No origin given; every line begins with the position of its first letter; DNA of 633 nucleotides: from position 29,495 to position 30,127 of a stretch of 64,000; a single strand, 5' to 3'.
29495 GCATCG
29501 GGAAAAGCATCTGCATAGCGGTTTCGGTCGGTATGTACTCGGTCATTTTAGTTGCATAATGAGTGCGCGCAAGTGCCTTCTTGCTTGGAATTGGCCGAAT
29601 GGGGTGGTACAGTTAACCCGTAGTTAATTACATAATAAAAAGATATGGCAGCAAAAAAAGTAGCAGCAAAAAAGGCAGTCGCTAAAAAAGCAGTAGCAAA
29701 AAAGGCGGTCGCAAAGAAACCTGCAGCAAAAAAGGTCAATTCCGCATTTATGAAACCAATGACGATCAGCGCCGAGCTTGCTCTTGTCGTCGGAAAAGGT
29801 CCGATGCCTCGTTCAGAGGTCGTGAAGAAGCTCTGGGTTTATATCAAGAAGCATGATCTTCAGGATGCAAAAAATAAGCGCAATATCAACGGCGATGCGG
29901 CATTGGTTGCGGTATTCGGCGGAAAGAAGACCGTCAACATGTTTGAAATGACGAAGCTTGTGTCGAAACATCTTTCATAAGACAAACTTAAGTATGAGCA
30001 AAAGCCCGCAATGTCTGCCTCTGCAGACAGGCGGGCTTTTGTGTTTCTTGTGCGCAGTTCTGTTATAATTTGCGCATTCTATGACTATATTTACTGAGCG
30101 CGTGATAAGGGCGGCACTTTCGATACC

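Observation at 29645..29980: SWIB/MDM2-domain protein with a histone-H1-like Lys/Ala-rich tail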

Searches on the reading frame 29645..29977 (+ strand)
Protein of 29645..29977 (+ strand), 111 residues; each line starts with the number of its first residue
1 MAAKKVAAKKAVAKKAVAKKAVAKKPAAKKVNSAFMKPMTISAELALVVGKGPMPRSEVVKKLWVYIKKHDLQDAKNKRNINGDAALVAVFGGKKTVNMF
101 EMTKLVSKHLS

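Call 3: search_protein_families(library=pfam, proteins=[window:29645-29977:+], max_evalue=1)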
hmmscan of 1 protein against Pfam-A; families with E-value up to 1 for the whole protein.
window:29645-29977:+ (111 aa): 2 families
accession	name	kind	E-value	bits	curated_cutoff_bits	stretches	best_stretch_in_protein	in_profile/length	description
PF02201.23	SWIB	-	2.9e-28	97.8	25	1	37-110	1-74/74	SWIB/MDM2 domain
PF07382.16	HC2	-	2.1e-05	25.1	40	1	2-98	85-179/194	Histone H1-like nucleoprotein HC2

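Call 4: search_protein_families(library=ncbifam, proteins=[window:29645-29977:+], max_evalue=1)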
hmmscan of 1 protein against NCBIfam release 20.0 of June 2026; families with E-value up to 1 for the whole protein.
window:29645-29977:+ (111 aa): 7 families
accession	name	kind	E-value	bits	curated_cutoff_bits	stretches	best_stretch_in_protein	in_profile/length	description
NF011313.0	PRK14724.1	equivalog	1.2e-25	89.5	1088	1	4-111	880-988/988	DNA topoisomerase III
NF004966.0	PRK06319.1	equivalog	9.8e-21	73.5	868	1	3-110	754-858/862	DNA topoisomerase I/SWI domain fusion protein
NF050153.2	Rv3852_fam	equivalog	0.00015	22.2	100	1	3-39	35-71/145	Rv3852 family protein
NF011492.0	PRK14900.1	equivalog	0.0006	17.8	1783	1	2-33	991-1022/1044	valine--tRNA ligase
NF038052.1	histone_lik_HC2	exception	0.0087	16.3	135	1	3-70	87-155/201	histone H1-like DNA-binding protein Hc2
NF046106.1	ResusProRpf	equivalog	0.06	12.9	180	1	2-34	156-188/258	resuscitation-promoting factor Rpf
NF038053.1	hist_H1_lk_Burk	equivalog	0.12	12.6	80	1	2-33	100-131/195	histone H1-like DNA-binding protein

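Call 6: find_homologous_proteins(query=window:29645-29977:+)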
Query window:29645-29977:+ (111 aa): 7999 proteins with E <= 0.001 among 8000 candidates; the best 120 are listed.
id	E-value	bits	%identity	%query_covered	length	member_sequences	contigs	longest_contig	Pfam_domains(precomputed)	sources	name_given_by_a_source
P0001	1.9e-59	216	100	100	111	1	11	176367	PF07382.17,PF02201.24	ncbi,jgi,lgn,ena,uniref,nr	ncbi:MAG: hypothetical protein A2845_01635 [Candidatus Lloydbacteria bacterium RIFCSPHIGHO2_01_FULL_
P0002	6.6e-59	214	99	100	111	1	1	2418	PF07382.17,PF02201.24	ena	-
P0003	6.8e-58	211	96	100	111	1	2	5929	PF07382.17,PF02201.24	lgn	-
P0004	6.7e-51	188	-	-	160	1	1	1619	PF02201.24,PF26291.1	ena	-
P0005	2.3e-50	186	94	72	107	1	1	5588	PF02201.24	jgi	jgi:upstream activation factor subunit UAF30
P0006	8.5e-49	181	88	95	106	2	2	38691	PF07382.17,PF02201.24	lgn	-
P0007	1.8e-48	180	91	72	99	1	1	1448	PF02201.24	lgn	-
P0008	1.9e-48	180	91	72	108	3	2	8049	PF02201.24,PF26291.1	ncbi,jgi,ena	-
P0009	2.4e-48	180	99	72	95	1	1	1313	PF02201.24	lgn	-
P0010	7.7e-48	178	93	77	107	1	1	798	PF02201.24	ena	-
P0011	1.3e-47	178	94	72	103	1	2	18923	PF02201.24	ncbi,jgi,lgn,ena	-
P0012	1.0e-45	172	94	72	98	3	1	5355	PF02201.24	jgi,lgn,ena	-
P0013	1.3e-45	171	93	72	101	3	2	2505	PF02201.24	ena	-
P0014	2.0e-45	171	94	78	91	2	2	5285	PF02201.24,PF26291.1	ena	-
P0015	4.5e-45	170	91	72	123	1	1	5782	PF02201.24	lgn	-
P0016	5.2e-45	169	89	72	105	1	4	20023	PF02201.24,PF26291.1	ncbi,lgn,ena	-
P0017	7.3e-45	169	92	81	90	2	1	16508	PF02201.24,PF26291.1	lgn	-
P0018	2.7e-44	167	93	72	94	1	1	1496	PF02201.24,PF26291.1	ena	-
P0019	3.2e-44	167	92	79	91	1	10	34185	PF02201.24,PF26291.1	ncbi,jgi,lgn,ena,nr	ncbi:MAG: hypothetical protein UY04_C0037G0007 [Parcubacteria group bacterium GW2011_GWA2_47_7]|nr:M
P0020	3.2e-44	167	91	73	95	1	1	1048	PF02201.24,PF26291.1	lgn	-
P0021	6.5e-44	166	91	81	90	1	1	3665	PF02201.24,PF26291.1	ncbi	-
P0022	7.0e-44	166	89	73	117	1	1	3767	PF02201.24,PF26291.1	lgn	-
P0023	7.8e-44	166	88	72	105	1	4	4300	PF02201.24,PF26291.1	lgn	-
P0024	1.0e-43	165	91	77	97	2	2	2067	PF02201.24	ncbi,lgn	-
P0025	1.5e-43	165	88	73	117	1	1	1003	PF02201.24,PF26291.1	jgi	jgi:upstream activation factor subunit UAF30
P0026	1.6e-43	165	92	80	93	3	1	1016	PF02201.24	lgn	-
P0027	1.7e-43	164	89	74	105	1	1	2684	PF02201.24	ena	-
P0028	1.8e-43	164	92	77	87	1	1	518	PF02201.24,PF26291.1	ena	-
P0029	2.0e-43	164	84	77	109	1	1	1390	PF02201.24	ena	-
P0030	2.2e-43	164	91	69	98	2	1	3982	PF02201.24,PF26291.1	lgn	-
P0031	2.2e-43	164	93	73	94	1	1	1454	PF02201.24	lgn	-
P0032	2.7e-43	164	88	72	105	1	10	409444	PF02201.24,PF26291.1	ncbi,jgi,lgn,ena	jgi:chromatin remodeling complex protein RSC6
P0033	3.7e-43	163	92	77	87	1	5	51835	PF02201.24,PF26291.1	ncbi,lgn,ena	-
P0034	4.4e-43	163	92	78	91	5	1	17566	PF02201.24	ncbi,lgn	-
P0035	7.3e-43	162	92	77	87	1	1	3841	PF02201.24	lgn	-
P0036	9.8e-43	162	83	78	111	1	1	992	PF02201.24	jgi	jgi:upstream activation factor subunit UAF30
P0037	1.3e-42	162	86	72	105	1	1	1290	PF02201.24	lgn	-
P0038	1.5e-42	161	93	72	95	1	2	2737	PF02201.24,PF26291.1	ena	-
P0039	1.5e-42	161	88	81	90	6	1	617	PF02201.24,PF26291.1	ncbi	-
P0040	2.1e-42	161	91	77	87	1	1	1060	PF02201.24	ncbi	-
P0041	3.8e-42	160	90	72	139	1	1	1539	PF02201.24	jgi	jgi:upstream activation factor subunit UAF30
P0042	4.7e-42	160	92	77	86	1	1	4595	PF02201.24,PF26291.1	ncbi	-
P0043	7.3e-42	159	92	76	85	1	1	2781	PF02201.24,PF26291.1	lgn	-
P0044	8.7e-42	159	88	72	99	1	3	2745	PF02201.24,PF26291.1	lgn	-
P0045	9.8e-42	159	87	69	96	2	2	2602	PF02201.24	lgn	-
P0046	1.4e-41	158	89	73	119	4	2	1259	PF02201.24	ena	-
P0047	1.5e-41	158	90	77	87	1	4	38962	PF02201.24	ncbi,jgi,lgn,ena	ncbi:MAG: hypothetical protein RJB39_229 [Candidatus Parcubacteria bacterium]|jgi:chromatin remodeli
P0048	1.8e-41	158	88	77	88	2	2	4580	PF02201.24,PF26291.1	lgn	-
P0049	2.0e-41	158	86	72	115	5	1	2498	PF02201.24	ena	-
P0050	2.0e-41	158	88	77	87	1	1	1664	PF02201.24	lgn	-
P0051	2.6e-41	158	90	72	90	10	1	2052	PF02201.24,PF26291.1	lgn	-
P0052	2.8e-41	157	92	77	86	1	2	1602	PF02201.24,PF26291.1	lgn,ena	-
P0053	3.8e-41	157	84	86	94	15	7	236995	PF02201.24,PF26291.1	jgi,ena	-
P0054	4.0e-41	157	88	69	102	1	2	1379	PF02201.24,PF26291.1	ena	-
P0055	4.1e-41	157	86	72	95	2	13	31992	PF02201.24,PF26291.1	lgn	-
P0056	4.4e-41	157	89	78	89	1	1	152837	PF02201.24,PF26291.1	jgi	jgi:upstream activation factor subunit UAF30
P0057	4.8e-41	157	86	79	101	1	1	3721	PF02201.24,PF26291.1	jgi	-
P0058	5.0e-41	157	91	77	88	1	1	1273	PF02201.24,PF26291.1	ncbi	-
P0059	5.5e-41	156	83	88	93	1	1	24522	PF02201.24,PF26291.1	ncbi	-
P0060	7.4e-41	156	90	72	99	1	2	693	PF02201.24,PF26291.1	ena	-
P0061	9.4e-41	156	88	73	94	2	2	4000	PF02201.24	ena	-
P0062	1.1e-40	155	86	72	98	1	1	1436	PF02201.24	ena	-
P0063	1.4e-40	155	90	72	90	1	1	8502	PF02201.24,PF26291.1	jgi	-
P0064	1.4e-40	155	90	73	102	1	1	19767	PF02201.24,PF26291.1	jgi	-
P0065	1.5e-40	155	89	72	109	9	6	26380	PF02201.24,PF26291.1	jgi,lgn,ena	-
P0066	1.6e-40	155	88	77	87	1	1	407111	PF02201.24,PF26291.1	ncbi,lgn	-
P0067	1.6e-40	155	86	81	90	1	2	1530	PF02201.24,PF26291.1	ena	-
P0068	1.6e-40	155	89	76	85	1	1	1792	PF02201.24,PF26291.1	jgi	jgi:chromatin remodeling complex protein RSC6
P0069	1.7e-40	155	89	76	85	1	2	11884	PF02201.24,PF26291.1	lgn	-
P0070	2.0e-40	155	90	72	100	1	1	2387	PF02201.24,PF26291.1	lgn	-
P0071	2.3e-40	154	89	72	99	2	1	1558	PF02201.24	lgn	-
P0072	2.5e-40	154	85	72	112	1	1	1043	PF02201.24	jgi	jgi:chromatin remodeling complex protein RSC6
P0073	2.6e-40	154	88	76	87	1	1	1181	PF02201.24,PF26291.1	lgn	-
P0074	2.6e-40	154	85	73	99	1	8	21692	PF02201.24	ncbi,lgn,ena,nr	ncbi:MAG: SWIB/MDM2 domain-containing protein [Bacteroidetes bacterium]|nr:SWIB/MDM2 domain-containi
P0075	3.1e-40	154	84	72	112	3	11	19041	PF02201.24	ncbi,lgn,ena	-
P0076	3.2e-40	154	89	76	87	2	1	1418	PF02201.24,PF26291.1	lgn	-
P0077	3.8e-40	154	84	81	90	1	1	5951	PF02201.24,PF26291.1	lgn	-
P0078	3.9e-40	154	88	72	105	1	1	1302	PF02201.24,PF26291.1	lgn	-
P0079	5.9e-40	153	84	77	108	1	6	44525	PF02201.24,PF26291.1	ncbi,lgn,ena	-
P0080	6.3e-40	153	90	75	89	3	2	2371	PF02201.24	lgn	-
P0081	6.4e-40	153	88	77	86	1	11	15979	PF02201.24,PF26291.1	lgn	-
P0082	6.6e-40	153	86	78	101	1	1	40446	PF02201.24,PF26291.1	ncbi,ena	-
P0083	7.2e-40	153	76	100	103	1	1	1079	PF02201.24,PF26291.1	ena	-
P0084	7.3e-40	153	84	81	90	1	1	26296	PF02201.24,PF26291.1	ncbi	-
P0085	7.5e-40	153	90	76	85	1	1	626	PF02201.24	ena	-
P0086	8.4e-40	153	87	77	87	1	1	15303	PF02201.24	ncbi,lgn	-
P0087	8.6e-40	153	88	77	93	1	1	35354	PF02201.24,PF26291.1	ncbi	-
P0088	9.2e-40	153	84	72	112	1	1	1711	PF02201.24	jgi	jgi:upstream activation factor subunit UAF30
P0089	9.7e-40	152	86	78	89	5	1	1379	PF02201.24,PF26291.1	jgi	jgi:chromatin remodeling complex protein RSC6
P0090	1.1e-39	152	72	75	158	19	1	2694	PF07382.17,PF02095.22,PF02201.24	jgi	jgi:upstream activation factor subunit UAF30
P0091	1.1e-39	152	86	77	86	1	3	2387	PF02201.24,PF26291.1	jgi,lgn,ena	-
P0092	1.2e-39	152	87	77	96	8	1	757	PF02201.24,PF26291.1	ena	-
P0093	1.3e-39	152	83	80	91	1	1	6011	PF02201.24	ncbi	-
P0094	1.3e-39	152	90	72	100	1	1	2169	PF02201.24,PF26291.1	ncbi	-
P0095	1.4e-39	152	88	77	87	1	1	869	PF02201.24,PF26291.1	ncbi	-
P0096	1.4e-39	152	87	77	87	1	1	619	PF02201.24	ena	-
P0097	1.8e-39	152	78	75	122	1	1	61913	PF02201.24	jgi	jgi:chromatin remodeling complex protein RSC6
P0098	1.8e-39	152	89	72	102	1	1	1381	PF02201.24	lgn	-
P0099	1.9e-39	152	87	77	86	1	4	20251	PF02201.24,PF26291.1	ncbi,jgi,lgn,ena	ncbi:MAG: SWIB/MDM2 domain-containing protein [bacterium]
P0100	2.0e-39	151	84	73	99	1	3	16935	PF02201.24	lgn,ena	-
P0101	2.1e-39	151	73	84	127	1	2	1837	PF02201.24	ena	-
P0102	2.2e-39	151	88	75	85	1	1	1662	PF02201.24,PF26291.1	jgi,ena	-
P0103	2.4e-39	151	87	77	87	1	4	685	PF02201.24,PF26291.1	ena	-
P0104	2.5e-39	151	88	76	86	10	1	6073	PF02201.24,PF26291.1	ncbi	-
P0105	2.5e-39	151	86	73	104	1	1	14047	PF02201.24,PF26291.1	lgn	-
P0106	2.6e-39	151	89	76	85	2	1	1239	PF02201.24,PF26291.1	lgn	-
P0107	2.6e-39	151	86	77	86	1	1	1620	PF02201.24,PF26291.1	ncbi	-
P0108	2.9e-39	151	79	72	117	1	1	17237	PF02201.24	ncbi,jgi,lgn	-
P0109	2.9e-39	151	88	73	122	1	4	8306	PF02201.24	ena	-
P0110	3.0e-39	151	86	77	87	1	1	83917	PF02201.24,PF26291.1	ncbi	-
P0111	3.2e-39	151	88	77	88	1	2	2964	PF02201.24,PF26291.1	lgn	-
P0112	3.4e-39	151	86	77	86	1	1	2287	PF02201.24,PF26291.1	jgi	jgi:chromatin remodeling complex protein RSC6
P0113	3.7e-39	151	87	77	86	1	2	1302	PF02201.24,PF26291.1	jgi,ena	-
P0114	3.8e-39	151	86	77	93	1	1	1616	PF02201.24,PF26291.1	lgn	-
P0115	3.9e-39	151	85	77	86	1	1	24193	PF02201.24,PF26291.1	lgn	-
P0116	4.0e-39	151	88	76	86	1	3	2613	PF02201.24,PF26291.1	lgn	-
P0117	4.0e-39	150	85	78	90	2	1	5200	PF02201.24,PF26291.1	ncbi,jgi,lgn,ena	-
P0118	4.0e-39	150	73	75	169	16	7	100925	PF07382.17,PF02095.22,PF02201.24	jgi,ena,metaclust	jgi:upstream activation factor subunit UAF30|metaclust:\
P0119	4.2e-39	150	85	72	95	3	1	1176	PF02201.24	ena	-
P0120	4.3e-39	150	88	75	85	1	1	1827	PF02201.24,PF26291.1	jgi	jgi:chromatin remodeling complex protein RSC6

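Call 21: search_solved_structures(query=window:29645-29977:+, max_evalue=0.01, show_alignments=3)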
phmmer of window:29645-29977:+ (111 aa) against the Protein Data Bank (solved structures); distinct sequences matched with E-value up to 0.01: 6.
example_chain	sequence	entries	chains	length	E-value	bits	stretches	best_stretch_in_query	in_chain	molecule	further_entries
7z0o_G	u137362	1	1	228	9.6e-14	54.7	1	24-110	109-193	Upstream activation factor subunit UAF30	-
8dy7_F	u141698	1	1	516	2.7e-05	27.7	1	2-63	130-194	RNA polymerase sigma factor SigA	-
8dy9_F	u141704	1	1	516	2.7e-05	27.7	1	2-63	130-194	RNA polymerase sigma factor SigA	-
1v31_A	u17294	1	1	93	0.00015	25.3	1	39-111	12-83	hypothetical protein RAFL11-05-P19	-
1uhr_A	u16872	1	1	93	0.0059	20.2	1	41-94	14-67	SWI/SNF related, matrix associated, actin dependent regulator of chromatin subfamily D mem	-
23cp_P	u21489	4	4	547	0.0064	20.1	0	40-88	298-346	DM2 domain-containing protein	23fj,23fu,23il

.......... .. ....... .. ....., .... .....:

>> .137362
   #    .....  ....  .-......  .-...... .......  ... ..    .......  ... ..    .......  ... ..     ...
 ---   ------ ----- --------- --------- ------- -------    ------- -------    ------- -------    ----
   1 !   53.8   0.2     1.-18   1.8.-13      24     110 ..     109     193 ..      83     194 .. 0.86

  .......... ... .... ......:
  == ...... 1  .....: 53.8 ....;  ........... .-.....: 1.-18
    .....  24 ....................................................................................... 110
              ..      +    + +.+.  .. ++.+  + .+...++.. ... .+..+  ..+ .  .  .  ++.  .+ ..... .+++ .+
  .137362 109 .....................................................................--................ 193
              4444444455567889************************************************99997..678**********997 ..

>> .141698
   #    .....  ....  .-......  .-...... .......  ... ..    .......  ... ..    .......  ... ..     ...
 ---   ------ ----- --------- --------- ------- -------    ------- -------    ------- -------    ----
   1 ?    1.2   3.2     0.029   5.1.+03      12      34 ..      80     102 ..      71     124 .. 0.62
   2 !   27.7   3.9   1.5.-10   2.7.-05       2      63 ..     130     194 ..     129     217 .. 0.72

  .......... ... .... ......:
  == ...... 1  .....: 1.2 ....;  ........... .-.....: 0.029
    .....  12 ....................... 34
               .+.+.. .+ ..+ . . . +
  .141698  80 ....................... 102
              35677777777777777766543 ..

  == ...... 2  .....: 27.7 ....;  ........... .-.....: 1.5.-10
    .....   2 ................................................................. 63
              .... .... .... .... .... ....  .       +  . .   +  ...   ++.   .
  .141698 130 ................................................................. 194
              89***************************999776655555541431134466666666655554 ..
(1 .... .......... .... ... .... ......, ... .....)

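Call 24: find_encoding_contigs(protein=P0001, flank=10000, max_places=6)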
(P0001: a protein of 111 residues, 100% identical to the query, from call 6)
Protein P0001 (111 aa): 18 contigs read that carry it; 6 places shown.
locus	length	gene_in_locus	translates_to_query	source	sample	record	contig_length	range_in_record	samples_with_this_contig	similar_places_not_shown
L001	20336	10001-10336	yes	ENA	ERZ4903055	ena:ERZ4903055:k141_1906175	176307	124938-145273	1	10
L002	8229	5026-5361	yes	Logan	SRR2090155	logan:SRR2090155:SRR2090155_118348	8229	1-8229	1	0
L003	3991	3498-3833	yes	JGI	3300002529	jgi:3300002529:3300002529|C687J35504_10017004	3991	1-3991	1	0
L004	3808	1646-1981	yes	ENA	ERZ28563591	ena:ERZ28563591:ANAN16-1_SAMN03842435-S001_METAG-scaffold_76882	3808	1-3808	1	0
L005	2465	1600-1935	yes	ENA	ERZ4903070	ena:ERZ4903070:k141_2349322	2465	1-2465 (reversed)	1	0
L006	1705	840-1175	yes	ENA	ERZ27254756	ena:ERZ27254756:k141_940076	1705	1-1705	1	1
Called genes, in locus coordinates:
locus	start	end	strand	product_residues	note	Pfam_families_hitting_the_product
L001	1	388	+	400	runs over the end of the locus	PF00083:Sugar_tr (weak), PF07690:MFS_1, PF13347:MFS_2, PF07690:MFS_1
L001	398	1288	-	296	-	-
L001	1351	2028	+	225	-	PF01551:Peptidase_M23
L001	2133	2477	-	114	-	-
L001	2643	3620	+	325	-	PF27854:Heavy_Cys_CGP (weak)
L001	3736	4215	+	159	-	PF00383:dCMP_cyt_deam_1, PF14437:MafB19-deam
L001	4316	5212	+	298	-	PF08239:SH3_3, PF03734:YkuD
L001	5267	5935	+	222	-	PF13529:Peptidase_C39_2, PF03412:Peptidase_C39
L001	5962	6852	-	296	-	PF01471:PG_binding_1 (weak), PF04203:Sortase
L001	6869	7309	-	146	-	-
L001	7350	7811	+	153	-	-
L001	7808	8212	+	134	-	-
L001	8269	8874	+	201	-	PF00300:His_Phos_1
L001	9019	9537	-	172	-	-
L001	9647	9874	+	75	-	-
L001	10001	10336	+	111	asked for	PF07382:HC2 (faint), PF02201:SWIB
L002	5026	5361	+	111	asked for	PF07382:HC2 (faint), PF02201:SWIB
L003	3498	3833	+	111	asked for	PF07382:HC2 (faint), PF02201:SWIB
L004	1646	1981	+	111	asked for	PF07382:HC2 (faint), PF02201:SWIB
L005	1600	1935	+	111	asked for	PF07382:HC2 (faint), PF02201:SWIB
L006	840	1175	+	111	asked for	PF07382:HC2 (faint), PF02201:SWIB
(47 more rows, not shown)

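Call 25: find_encoding_contigs(protein=P0032, flank=5000, max_places=1)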
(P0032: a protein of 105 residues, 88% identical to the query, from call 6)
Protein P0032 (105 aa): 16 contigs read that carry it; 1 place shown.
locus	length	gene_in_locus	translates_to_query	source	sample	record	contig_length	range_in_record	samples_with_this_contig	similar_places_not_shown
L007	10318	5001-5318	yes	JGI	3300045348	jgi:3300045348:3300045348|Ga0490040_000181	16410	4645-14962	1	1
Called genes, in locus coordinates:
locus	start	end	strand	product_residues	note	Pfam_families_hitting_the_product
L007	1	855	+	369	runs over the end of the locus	PF11141:DUF2914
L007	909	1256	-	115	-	PF00453:Ribosomal_L20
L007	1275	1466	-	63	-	PF01632:Ribosomal_L35p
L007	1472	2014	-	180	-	PF05198:IF3_N, PF00707:IF3_C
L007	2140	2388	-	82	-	-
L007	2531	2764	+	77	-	-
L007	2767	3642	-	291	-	PF00892:EamA, PF03151:TPT (faint)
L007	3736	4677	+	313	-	PF02557:VanY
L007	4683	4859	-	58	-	-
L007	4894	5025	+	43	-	-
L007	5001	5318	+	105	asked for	PF02201:SWIB, PF26291:SWIB_eIF2D (weak)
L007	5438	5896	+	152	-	-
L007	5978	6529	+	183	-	PF01612:DNA_pol_A_exo1 (faint), PF16473:Rv2179c-like (faint), PF00929:RNase_T, PF13482:RNase_H_2 (faint)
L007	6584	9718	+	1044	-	-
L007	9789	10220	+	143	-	-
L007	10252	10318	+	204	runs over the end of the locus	PF13302:Acetyltransf_3, PF00583:Acetyltransf_1, PF13508:Acetyltransf_7 (weak)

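Call 26: find_encoding_contigs(protein=P0066, flank=5000, max_places=1)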
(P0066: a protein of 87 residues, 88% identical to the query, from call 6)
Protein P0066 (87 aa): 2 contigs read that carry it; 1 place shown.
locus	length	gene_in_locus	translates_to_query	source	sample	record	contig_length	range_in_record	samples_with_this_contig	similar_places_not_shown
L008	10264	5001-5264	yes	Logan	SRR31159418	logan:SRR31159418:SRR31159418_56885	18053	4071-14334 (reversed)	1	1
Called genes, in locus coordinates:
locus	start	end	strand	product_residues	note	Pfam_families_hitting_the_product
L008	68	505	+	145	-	PF00903:Glyoxalase, PF06983:3-dmu-9_3-mt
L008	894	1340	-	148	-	PF08327:AHSA1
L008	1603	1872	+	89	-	-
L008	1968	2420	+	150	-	PF01243:PNPOx_N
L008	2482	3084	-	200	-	PF00702:Hydrolase, PF13419:HAD_2, PF13242:Hydrolase_like (weak)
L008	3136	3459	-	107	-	-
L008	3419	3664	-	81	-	-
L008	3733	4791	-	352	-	-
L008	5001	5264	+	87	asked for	PF02201:SWIB, PF26291:SWIB_eIF2D (weak)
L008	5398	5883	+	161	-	-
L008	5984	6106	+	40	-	-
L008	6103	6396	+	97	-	PF00462:Glutaredoxin (weak), PF02798:GST_N, PF13417:GST_N_3, PF13409:GST_N_2 (weak)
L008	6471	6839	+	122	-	PF02482:Ribosomal_S30AE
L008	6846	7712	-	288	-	PF00551:Formyl_trans_N, PF02911:Formyl_trans_C (faint)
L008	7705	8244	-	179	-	PF01327:Pep_deformylase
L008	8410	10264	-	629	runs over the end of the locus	-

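Call 27: find_encoding_contigs(protein=P0053, flank=5000, max_places=1)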
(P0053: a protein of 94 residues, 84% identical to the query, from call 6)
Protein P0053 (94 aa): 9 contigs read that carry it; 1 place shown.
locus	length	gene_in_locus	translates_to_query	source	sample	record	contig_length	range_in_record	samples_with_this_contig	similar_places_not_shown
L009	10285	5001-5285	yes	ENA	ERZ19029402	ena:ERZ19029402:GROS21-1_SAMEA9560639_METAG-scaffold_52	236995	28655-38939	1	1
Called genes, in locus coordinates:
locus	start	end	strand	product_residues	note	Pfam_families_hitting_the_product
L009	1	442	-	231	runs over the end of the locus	-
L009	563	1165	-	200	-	PF01966:HD (weak)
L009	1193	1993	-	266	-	PF00730:HhH-GPD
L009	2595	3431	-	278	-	-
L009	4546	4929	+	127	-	PF07681:DoxX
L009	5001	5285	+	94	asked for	PF02201:SWIB, PF26291:SWIB_eIF2D (weak)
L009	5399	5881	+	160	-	-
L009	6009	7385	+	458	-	PF01566:Nramp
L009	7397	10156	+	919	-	PF00690:Cation_ATPase_N, PF00122:E1-E2_ATPase, PF00702:Hydrolase, PF13246:Cation_ATPase, PF00689:Cation_ATPase_C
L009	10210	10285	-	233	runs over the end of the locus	PF03266:NTPase_1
